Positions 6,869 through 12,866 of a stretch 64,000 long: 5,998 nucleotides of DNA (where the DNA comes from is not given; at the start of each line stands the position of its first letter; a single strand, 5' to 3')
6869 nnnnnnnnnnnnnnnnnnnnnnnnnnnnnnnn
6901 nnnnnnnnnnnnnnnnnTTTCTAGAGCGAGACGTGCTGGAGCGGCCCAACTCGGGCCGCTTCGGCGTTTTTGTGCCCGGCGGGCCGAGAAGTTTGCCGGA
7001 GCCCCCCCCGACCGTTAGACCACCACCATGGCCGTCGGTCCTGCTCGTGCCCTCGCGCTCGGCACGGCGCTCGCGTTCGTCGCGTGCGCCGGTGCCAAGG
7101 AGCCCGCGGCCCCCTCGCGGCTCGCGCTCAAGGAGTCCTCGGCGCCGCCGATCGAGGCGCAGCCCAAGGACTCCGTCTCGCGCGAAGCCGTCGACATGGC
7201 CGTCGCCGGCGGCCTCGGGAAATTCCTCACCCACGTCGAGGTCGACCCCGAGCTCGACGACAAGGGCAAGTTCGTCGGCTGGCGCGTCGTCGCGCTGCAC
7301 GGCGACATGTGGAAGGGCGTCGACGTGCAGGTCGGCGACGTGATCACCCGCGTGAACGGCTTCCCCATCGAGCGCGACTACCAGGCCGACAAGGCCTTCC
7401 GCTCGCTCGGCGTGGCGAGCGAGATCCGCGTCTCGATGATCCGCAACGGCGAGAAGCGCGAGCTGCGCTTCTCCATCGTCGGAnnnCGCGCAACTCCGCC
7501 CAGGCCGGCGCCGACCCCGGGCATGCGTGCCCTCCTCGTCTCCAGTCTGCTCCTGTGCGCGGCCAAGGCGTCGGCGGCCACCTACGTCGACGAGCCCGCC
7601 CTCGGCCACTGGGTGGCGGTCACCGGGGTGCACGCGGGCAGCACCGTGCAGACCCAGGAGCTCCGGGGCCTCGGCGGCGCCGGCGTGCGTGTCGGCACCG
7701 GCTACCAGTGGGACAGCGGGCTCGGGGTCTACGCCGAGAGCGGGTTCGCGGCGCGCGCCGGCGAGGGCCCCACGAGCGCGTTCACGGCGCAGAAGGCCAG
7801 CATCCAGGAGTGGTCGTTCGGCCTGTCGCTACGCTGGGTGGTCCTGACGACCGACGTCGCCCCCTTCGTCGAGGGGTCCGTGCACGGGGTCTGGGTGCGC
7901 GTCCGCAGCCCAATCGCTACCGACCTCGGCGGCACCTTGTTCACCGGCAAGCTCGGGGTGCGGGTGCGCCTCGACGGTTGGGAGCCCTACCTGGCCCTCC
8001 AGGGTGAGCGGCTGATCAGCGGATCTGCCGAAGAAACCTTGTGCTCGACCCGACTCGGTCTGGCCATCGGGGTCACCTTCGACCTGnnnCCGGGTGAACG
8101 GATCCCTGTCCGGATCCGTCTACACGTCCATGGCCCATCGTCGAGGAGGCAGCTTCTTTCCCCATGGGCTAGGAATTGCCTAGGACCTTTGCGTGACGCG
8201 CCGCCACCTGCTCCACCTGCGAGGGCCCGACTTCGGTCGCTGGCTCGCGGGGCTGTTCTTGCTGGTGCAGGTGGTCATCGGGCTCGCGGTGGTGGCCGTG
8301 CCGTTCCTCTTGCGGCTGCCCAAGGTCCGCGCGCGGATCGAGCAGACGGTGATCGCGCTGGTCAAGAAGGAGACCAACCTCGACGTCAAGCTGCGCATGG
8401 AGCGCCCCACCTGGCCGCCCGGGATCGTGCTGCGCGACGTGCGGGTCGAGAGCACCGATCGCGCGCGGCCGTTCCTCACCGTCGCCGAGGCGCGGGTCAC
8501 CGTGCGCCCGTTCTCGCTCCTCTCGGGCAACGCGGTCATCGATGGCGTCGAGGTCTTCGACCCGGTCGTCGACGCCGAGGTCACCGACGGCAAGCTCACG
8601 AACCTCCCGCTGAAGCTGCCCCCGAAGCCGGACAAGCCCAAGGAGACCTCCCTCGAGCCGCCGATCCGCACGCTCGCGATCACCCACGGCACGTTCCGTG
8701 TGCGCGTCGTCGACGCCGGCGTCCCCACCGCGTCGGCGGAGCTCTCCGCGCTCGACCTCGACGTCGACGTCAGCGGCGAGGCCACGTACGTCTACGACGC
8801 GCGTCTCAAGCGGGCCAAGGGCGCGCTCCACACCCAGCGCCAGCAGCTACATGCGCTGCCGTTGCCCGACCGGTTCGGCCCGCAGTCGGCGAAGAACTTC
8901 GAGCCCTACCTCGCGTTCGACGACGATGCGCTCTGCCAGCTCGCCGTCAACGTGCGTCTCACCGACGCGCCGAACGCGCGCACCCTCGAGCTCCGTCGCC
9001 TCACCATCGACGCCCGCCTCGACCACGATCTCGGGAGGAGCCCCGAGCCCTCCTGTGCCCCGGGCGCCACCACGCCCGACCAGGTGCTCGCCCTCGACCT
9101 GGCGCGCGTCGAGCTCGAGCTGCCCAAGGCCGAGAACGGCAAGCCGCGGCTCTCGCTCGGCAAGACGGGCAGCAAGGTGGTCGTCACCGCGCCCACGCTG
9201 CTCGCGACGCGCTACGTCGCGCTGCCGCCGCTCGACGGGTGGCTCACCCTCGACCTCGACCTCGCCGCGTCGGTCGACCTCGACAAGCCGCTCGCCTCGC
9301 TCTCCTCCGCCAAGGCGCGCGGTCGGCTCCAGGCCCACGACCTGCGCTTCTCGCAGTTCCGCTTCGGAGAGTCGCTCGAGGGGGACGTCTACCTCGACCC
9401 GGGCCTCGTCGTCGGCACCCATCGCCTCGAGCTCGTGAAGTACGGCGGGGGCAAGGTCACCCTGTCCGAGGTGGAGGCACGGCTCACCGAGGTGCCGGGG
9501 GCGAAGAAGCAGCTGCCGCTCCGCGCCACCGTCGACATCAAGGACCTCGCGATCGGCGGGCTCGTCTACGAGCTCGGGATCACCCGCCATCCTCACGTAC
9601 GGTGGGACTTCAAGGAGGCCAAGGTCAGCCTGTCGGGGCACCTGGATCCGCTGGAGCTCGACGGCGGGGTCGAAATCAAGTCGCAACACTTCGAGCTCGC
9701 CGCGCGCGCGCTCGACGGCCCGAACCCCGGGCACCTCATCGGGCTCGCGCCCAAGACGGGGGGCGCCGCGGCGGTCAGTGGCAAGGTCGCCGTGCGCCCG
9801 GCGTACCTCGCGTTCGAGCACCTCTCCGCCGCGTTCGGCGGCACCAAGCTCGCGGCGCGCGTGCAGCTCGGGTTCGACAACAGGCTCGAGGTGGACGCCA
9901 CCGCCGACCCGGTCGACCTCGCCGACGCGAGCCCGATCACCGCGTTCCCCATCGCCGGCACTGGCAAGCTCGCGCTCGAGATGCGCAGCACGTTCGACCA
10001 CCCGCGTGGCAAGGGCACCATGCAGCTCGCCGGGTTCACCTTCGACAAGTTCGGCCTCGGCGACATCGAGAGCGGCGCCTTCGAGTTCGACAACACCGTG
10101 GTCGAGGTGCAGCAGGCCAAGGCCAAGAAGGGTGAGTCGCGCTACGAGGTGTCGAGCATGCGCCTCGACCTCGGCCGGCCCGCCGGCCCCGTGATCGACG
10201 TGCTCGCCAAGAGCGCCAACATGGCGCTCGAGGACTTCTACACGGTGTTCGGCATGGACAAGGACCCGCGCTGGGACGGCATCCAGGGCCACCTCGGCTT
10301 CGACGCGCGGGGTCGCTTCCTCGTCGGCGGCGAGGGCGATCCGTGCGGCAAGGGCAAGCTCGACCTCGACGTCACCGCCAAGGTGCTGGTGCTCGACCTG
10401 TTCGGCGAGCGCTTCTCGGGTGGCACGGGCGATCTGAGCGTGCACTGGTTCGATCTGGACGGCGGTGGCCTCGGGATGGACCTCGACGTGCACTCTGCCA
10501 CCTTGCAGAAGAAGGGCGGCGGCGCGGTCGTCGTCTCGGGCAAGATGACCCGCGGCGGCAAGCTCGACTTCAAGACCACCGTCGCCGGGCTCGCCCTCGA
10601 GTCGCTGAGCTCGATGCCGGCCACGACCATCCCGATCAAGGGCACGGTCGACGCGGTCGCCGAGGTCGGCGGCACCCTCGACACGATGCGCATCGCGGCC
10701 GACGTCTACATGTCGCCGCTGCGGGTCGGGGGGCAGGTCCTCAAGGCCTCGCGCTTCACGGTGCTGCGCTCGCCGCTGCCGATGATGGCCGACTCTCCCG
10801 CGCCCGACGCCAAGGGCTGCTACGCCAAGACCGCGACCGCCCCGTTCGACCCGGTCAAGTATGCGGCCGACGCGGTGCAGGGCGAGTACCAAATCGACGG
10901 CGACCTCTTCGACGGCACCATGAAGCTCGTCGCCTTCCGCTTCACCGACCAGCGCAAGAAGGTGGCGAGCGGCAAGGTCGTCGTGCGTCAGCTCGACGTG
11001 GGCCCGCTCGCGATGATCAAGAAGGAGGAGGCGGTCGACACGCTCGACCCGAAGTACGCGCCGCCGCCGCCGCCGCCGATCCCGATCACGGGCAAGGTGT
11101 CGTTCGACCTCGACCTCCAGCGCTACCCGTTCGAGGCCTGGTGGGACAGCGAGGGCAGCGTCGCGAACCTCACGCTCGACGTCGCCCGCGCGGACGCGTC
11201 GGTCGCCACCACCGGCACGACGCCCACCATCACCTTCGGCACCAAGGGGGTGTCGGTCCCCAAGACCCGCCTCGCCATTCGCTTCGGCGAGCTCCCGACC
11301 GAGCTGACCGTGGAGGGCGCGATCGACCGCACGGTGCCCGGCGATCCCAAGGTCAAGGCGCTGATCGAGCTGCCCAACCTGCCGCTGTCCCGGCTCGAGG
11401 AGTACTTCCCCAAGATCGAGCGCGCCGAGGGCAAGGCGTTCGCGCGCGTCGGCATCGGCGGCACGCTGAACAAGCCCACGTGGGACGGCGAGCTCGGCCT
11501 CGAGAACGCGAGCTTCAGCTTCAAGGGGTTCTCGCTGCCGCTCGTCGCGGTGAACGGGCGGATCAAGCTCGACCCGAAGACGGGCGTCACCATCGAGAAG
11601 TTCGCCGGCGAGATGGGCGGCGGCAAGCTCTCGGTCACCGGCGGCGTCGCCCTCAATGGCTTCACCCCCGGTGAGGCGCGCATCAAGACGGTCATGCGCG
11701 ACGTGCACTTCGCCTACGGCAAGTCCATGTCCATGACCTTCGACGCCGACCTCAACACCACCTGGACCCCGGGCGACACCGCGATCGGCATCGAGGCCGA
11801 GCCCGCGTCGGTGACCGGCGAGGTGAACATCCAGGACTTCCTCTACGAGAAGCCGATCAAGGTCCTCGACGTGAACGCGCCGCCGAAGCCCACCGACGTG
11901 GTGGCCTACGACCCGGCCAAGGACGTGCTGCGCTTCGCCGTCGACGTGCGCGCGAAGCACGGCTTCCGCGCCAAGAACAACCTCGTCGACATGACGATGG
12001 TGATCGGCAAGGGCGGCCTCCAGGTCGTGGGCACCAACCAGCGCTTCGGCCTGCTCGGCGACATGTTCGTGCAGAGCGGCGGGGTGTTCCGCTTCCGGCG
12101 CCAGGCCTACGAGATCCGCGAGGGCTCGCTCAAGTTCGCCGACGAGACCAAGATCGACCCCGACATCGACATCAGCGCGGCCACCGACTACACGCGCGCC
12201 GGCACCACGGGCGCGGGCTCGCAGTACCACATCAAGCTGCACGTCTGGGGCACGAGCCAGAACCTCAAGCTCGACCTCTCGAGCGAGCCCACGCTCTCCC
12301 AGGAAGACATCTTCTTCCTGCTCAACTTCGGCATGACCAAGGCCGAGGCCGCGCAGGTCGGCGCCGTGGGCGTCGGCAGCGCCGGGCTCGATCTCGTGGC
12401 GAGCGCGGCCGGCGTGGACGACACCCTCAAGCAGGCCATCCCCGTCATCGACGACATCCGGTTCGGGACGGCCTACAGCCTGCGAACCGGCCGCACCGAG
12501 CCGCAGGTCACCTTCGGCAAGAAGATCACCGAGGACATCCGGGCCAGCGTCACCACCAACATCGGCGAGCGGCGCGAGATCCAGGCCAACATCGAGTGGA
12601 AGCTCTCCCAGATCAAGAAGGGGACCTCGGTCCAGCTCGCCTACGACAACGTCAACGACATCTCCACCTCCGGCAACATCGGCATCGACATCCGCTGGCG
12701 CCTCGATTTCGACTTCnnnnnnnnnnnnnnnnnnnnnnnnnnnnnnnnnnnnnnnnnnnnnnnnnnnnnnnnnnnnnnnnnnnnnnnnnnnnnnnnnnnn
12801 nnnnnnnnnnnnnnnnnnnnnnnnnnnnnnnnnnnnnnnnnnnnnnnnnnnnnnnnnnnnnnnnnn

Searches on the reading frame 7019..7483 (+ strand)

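Call 97: search_protein_families(library=pfam, proteins=[window:7019-7483:+], max_evalue=0.001)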
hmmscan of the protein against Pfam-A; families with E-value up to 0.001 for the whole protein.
window:7019-7483:+ (155 aa): 2 families
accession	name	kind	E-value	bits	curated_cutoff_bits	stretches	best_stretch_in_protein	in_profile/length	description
PF13180.12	PDZ_2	-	5.8e-05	23.7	27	1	101-150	28-77/80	PDZ domain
PF14685.13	PDZ_Tricorn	-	0.00081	19.8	25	0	99-142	36-78/88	Tricorn protease PDZ domain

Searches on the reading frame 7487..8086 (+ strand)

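Call 97: search_protein_families(library=pfam, proteins=[window:7487-8086:+], max_evalue=0.001)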
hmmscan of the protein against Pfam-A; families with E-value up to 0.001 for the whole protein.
window:7487-8086:+ (200 aa): 1 family
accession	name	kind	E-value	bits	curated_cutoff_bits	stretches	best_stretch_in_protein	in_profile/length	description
PF13505.12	OMP_b-brl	-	4.9e-06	27.2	28.7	1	18-163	3-141/175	Outer membrane protein beta-barrel domain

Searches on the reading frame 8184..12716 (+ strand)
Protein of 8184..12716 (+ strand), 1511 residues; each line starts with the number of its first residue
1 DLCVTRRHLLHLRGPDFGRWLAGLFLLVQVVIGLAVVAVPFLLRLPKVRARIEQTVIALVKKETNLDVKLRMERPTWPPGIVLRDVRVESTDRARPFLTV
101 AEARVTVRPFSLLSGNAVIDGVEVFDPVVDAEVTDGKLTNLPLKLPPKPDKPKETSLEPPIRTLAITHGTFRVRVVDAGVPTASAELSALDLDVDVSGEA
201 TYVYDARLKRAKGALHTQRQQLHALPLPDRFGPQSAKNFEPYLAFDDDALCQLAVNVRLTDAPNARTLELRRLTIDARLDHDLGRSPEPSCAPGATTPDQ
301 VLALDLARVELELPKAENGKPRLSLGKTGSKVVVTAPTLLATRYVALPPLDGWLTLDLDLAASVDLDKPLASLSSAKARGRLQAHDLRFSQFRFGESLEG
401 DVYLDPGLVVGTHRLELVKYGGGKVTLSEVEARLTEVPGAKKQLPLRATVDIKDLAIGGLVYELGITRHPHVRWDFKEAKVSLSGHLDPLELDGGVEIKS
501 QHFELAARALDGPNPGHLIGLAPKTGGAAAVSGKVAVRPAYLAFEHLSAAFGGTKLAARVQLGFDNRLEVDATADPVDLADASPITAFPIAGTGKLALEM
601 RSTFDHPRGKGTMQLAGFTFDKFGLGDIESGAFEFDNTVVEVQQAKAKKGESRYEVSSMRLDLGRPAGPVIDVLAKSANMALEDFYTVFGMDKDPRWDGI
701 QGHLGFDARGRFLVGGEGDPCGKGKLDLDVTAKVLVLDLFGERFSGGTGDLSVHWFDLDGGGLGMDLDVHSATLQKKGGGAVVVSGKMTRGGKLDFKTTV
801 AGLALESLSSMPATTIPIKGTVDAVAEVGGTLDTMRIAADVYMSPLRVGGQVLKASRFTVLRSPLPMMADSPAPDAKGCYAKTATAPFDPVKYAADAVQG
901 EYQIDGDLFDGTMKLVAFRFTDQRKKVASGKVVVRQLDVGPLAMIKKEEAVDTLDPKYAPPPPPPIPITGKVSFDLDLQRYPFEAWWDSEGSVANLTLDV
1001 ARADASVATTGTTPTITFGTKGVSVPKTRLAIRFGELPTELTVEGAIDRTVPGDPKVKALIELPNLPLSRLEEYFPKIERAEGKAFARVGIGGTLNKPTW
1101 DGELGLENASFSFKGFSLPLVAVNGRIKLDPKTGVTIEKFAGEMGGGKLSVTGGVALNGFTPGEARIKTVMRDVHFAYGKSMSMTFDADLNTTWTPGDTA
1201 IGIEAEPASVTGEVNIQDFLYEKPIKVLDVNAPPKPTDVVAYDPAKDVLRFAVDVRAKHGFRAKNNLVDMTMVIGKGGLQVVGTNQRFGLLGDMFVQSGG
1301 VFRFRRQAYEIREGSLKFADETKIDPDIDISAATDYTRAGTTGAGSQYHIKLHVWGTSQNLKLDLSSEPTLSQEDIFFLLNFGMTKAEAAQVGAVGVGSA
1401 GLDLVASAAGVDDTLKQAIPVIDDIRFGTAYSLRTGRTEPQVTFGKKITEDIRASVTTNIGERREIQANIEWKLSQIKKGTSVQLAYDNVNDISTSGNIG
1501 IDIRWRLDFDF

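Call 97: search_protein_families(library=pfam, proteins=[window:8184-12716:+], max_evalue=0.001)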
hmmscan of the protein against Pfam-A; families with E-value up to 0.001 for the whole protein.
window:8184-12716:+ (1511 aa): 3 families
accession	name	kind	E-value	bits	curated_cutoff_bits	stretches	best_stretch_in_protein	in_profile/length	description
PF04357.19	TamB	-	1.7e-35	123.5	22.4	1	1142-1509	5-381/381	TamB, inner membrane protein subunit of TAM complex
PF05359.17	DUF748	-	1.6e-05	23.6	50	1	21-195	18-185/1037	Domain of Unknown Function (DUF748)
PF05170.20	AsmA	-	0.00011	21.6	29.8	1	26-147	12-133/607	AsmA family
